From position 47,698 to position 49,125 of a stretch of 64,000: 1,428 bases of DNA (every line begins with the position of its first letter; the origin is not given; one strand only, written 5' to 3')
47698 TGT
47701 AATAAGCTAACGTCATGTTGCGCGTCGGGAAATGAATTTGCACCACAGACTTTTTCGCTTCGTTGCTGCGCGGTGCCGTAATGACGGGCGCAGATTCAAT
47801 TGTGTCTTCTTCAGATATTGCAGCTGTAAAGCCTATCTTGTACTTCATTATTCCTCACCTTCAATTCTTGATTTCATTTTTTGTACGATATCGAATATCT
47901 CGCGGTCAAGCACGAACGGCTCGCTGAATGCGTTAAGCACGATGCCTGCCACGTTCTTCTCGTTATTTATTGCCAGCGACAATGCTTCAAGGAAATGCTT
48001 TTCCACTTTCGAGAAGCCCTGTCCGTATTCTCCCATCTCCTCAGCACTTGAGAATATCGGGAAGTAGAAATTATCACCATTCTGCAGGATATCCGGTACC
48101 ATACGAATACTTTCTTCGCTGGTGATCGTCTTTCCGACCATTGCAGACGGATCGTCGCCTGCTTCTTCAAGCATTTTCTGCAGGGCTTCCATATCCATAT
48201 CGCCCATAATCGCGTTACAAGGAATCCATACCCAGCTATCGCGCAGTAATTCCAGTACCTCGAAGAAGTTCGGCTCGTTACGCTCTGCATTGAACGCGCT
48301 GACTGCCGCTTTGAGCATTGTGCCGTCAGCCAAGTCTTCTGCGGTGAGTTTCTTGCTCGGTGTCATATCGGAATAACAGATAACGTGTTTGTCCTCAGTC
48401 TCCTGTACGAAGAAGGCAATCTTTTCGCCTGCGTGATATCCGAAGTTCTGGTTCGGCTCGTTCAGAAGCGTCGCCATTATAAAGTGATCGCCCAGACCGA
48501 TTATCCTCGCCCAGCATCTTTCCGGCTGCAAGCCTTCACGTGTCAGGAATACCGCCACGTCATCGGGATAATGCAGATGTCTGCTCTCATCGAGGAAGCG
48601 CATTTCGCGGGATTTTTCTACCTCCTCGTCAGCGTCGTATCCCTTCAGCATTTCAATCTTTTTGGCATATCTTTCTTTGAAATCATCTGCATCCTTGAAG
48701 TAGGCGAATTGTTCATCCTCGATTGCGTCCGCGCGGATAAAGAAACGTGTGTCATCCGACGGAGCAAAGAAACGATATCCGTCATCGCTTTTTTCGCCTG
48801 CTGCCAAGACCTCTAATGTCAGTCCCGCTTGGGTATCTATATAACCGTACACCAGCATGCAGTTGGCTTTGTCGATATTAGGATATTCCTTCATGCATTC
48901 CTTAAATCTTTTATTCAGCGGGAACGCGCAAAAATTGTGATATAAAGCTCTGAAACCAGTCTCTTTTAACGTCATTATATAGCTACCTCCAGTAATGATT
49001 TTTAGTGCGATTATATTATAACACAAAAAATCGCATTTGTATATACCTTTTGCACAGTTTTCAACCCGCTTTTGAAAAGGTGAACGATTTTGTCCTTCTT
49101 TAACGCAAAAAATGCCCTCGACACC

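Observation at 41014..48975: Twelve-gene, tightly packed cargo operon between twin serine recombinases and the element edge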

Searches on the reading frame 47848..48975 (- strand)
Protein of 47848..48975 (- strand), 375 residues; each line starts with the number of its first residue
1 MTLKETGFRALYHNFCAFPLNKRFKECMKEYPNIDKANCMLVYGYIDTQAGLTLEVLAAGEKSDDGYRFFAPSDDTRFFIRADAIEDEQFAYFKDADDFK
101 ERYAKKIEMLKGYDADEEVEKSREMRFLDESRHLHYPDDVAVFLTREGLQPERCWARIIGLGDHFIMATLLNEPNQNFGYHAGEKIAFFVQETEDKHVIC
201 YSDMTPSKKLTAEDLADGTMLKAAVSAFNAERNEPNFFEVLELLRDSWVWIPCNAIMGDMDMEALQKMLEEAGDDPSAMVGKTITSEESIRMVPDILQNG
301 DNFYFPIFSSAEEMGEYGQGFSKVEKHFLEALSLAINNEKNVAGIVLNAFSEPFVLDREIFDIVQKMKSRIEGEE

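Call 3: search_protein_families(library=pfam, proteins=[window:47848-48975:-], max_evalue=0.1)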
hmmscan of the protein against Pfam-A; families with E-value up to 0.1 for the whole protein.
window:47848-48975:- (375 aa): 1 family
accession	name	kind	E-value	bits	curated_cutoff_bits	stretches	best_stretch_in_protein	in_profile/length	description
PF07179.17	SseB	-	1.9e-09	38.2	21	1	221-359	1-120/124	SseB protein N-terminal domain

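Call 5: search_protein_families(library=phrogs, proteins=[window:47848-48975:-], max_evalue=0.01)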
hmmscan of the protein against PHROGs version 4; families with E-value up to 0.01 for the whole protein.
window:47848-48975:- (375 aa): 0 families

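Call 6: search_protein_families(library=padloc, proteins=[window:47848-48975:-], max_evalue=0.01)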
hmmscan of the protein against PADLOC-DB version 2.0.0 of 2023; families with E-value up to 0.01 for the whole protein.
window:47848-48975:- (375 aa): 0 families

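Call 7: search_protein_families(library=ncbifam, proteins=[window:47848-48975:-], max_evalue=0.01)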
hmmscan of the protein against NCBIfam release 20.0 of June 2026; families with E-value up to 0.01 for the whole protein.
window:47848-48975:- (375 aa): 0 families

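Call 29: search_solved_structures(query=window:47848-48975:-, max_evalue=1)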
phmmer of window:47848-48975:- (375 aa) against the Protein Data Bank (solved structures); distinct sequences matched with E-value up to 1: 2.
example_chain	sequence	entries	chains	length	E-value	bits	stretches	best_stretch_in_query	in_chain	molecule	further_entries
2b3a_A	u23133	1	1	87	0.59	12.4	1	204-255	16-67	Ral guanine nucleotide dissociation stimulator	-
2rgf_A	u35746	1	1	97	0.75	12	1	204-255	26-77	RALGEF-RBD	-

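Call 47: search_dna_similar(query=window:47848-48975:-, collection=phages, mode=protein, max_evalue=0.001, max_rows=15)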
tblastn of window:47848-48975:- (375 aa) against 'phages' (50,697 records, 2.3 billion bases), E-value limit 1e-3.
Records with a match: 1; places in all: 1; records where one place covers at least 80% of the query: 0.
Best place of each record, by identity: <60% 1.
By first word of the organism name: Bacteriophage 1.
By host as written in the record: - 1.
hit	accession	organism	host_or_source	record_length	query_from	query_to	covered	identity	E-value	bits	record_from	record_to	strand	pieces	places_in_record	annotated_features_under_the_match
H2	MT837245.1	Bacteriophage sp.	human fecal samples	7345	1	201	54%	32.9%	2e-20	99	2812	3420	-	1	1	record has no annotation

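Call 54: find_related_loci(query=window:47848-48975:-, collection=viral_contigs, flank=8000)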
Query window:47848-48975:- (375 aa) in viral_contigs; peptide patterns used: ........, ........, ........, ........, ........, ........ (x = any residue, [..] = any of these).
2 stretches matched a pattern, but none encodes a relative of the query by tblastn (E <= 1e-3).

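Call 67: find_homologous_proteins(query=window:47848-48975:-, max_evalue=0.001)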
Query window:47848-48975:- (375 aa): 921 proteins with E <= 0.001 among 7318 candidates; the best 120 are listed.
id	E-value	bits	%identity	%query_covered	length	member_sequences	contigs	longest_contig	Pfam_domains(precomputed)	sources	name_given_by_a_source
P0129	1.9e-252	855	100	100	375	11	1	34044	-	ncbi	-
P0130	1.3e-217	740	84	100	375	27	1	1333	PF07179.18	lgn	-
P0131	3.5e-217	739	85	100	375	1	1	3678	PF07179.18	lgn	-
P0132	2.0e-212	723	84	99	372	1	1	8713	PF07179.18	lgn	-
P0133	1.6e-189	648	75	99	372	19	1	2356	-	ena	-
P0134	5.8e-188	643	73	99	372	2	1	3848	-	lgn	-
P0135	3.0e-182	624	70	99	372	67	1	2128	PF07179.18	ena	-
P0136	1.4e-178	612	71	99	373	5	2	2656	-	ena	-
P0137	2.9e-170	584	69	99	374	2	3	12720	-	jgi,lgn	-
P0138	3.4e-165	568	67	99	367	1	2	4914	-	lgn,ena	-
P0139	2.0e-164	565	67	99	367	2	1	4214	-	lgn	-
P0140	4.5e-164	564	63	100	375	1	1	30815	-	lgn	-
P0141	4.8e-164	564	64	99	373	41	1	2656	-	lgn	-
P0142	3.1e-163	561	62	100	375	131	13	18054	-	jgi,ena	-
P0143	7.9e-163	560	63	100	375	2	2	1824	-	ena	-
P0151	3.6e-161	554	63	100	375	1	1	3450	PF07179.18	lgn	-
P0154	6.5e-160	550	74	86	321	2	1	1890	PF07179.18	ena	-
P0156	2.2e-159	549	62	99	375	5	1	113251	-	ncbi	-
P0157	2.3e-159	548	64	99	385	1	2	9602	PF07179.18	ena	-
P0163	4.2e-158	544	62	99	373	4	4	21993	PF07179.18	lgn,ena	-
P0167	7.3e-157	540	63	100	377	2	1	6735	PF07179.18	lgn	-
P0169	1.0e-156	540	62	99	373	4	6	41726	PF07179.18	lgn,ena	-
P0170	1.1e-156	540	61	100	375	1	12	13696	PF07179.18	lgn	-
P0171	1.1e-156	540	62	99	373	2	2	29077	PF07179.18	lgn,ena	-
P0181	1.8e-155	536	62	99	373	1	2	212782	-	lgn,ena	-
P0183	3.4e-155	535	62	99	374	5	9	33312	PF07179.18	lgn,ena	-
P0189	1.5e-153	529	62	99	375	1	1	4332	PF07179.18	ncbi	-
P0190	9.4e-153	527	62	99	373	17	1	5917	PF07179.18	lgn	-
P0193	1.7e-151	523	61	99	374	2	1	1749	PF07179.18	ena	-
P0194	2.9e-151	522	60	99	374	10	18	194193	-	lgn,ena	-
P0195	5.5e-151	521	61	99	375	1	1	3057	PF07179.18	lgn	-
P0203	1.6e-149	516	61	99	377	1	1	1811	PF07179.18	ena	-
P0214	1.4e-148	513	61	99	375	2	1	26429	PF07179.18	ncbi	-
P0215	3.6e-148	512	61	99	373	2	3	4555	PF07179.18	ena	-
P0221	1.1e-146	507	59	99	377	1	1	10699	PF07179.18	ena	-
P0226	2.4e-146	506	60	99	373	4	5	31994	PF07179.18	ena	-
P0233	1.6e-145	503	60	99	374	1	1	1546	PF07179.18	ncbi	-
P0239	1.5e-144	500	58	99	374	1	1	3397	PF07179.18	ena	-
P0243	1.0e-143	497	58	99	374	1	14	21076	PF07179.18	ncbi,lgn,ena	-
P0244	1.0e-143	497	58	99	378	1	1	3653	PF07179.18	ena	-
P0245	1.9e-143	496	60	100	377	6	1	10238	PF07179.18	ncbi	-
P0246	2.6e-143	496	58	99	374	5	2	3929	PF07179.18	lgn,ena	-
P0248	7.2e-143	494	57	99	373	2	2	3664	PF07179.18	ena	-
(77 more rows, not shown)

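Call 68: find_encoding_contigs(protein=P0194, flank=8000, max_places=5)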
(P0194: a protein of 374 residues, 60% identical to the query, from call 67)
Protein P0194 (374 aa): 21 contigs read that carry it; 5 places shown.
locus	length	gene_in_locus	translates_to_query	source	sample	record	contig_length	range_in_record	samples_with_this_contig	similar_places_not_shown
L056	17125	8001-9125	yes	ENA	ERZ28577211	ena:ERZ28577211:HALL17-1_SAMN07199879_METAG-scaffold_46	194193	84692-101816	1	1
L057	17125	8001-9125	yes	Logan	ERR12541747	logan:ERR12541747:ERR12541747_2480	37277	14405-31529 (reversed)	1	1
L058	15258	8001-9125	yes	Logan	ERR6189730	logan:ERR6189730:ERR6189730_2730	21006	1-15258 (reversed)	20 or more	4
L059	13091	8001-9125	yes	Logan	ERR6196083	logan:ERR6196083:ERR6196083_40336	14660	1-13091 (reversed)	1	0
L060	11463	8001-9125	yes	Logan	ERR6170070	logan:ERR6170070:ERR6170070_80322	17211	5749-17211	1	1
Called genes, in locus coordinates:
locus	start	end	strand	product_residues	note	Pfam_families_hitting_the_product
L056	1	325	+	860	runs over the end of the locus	PF08665:PglZ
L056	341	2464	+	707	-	PF20442:BrxL_N, PF13337:BrxL_ATPase, PF05362:Lon_C (weak)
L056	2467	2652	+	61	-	-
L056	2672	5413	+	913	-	PF01078:Mg_chelatase (faint), PF13401:AAA_22 (faint), PF05496:RuvB_N (faint), PF06309:Torsin (faint), PF00004:AAA, PF17866:AAA_lid_6, PF00004:AAA, PF17866:AAA_lid_6, +2 more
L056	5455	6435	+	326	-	PF13280:WYL (weak)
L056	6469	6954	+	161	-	-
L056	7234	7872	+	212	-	-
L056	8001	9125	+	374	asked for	-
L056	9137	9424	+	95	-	-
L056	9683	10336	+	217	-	PF00717:Peptidase_S24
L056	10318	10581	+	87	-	-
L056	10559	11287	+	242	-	PF06114:Peptidase_M78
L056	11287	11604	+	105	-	-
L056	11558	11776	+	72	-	-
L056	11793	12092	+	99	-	-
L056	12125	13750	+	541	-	PF00817:IMS, PF11799:IMS_C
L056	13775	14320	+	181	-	-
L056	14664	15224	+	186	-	-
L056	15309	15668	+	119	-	PF02452:PemK_toxin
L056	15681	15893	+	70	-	PF12728:HTH_17 (weak)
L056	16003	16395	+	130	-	PF09035:Tn916-Xis, PF12728:HTH_17 (weak)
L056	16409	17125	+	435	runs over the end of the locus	PF02920:Integrase_DNA, PF13495:Phage_int_SAM_4 (faint), PF14659:Phage_int_SAM_3 (faint), PF00589:Phage_integrase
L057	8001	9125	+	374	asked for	-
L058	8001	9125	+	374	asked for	-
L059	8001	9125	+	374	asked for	-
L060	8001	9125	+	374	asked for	-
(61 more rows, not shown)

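Call 69: find_encoding_contigs(protein=P0156, flank=8000, max_places=3)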
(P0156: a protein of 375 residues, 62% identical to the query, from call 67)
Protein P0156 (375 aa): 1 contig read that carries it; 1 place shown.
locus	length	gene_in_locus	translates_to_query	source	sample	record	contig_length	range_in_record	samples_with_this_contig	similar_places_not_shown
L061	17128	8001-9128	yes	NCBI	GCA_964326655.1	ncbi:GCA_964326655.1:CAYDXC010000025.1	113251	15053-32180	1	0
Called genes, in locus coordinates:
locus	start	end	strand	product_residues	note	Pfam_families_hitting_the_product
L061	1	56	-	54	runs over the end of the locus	-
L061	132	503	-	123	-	PF13560:HTH_31, PF01381:HTH_3, PF12844:HTH_19, PF13443:HTH_26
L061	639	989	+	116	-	PF13560:HTH_31, PF24250:HVO_2718, PF12844:HTH_19 (weak), PF13443:HTH_26 (weak), PF01381:HTH_3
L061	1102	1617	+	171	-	PF00239:Resolvase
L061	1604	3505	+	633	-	PF00239:Resolvase, PF07508:Recombinase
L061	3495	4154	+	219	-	-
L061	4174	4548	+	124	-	-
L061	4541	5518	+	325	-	-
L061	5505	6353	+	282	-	PF20188:DUF6551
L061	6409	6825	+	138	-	-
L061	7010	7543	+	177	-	-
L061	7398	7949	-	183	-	-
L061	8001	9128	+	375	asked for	-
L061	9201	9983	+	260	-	PF10127:RlaP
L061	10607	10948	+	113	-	-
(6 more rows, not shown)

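Call 90: find_encoding_contigs(protein=P0181, flank=7000, max_places=3)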
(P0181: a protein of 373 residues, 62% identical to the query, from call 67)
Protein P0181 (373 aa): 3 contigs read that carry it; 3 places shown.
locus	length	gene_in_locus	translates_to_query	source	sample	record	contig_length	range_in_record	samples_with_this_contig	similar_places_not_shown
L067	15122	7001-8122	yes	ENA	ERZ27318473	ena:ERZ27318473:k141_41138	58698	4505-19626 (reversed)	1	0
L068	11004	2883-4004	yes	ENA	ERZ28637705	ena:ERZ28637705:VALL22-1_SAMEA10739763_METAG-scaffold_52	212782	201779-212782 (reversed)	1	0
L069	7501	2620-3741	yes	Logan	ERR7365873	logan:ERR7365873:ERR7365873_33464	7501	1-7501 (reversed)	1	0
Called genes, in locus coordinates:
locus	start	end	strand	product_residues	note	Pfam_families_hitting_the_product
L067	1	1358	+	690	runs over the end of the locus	PF02534:T4SS-DNA_transf, PF10412:TrwB_AAD_bind, PF12696:TraG-D_C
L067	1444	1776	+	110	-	PF12750:Maff2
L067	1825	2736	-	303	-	PF07508:Recombinase, PF13408:Zn_ribbon_recom (weak), PF14287:DUF4368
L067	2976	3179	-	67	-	-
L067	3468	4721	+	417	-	PF00271:Helicase_C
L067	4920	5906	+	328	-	PF13280:WYL, PF25583:WCX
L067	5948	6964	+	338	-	PF14559:TPR_19 (faint)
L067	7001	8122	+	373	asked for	-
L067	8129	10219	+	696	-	PF12161:HsdM_N, PF02384:N6_Mtase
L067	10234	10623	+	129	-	-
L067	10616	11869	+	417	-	PF01420:Methylase_S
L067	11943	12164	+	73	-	-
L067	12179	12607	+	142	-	-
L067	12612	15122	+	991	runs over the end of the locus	PF04313:HSDR_N, PF00270:DEAD (weak), PF04851:ResIII, PF18766:SWI2_SNF2, PF22679:T1R_D3-like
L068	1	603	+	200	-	?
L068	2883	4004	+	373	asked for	-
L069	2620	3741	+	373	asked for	-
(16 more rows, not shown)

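Call 99: search_protein_families(library=padloc, proteins=[L067:5948-6964:+, L056:7234-7872:+, L056:6469-6954:+], max_evalue=0.01)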
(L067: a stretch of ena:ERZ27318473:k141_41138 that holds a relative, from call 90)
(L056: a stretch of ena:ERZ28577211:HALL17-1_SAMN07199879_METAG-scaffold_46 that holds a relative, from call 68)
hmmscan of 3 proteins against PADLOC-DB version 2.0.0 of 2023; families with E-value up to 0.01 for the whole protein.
L067:5948-6964:+ (338 aa): 0 families

L056:7234-7872:+ (212 aa): 0 families

L056:6469-6954:+ (161 aa): 1 family
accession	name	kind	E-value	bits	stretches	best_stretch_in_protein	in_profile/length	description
PDLC03961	ShosA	-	0.00019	18.8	1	113-157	218-262/303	-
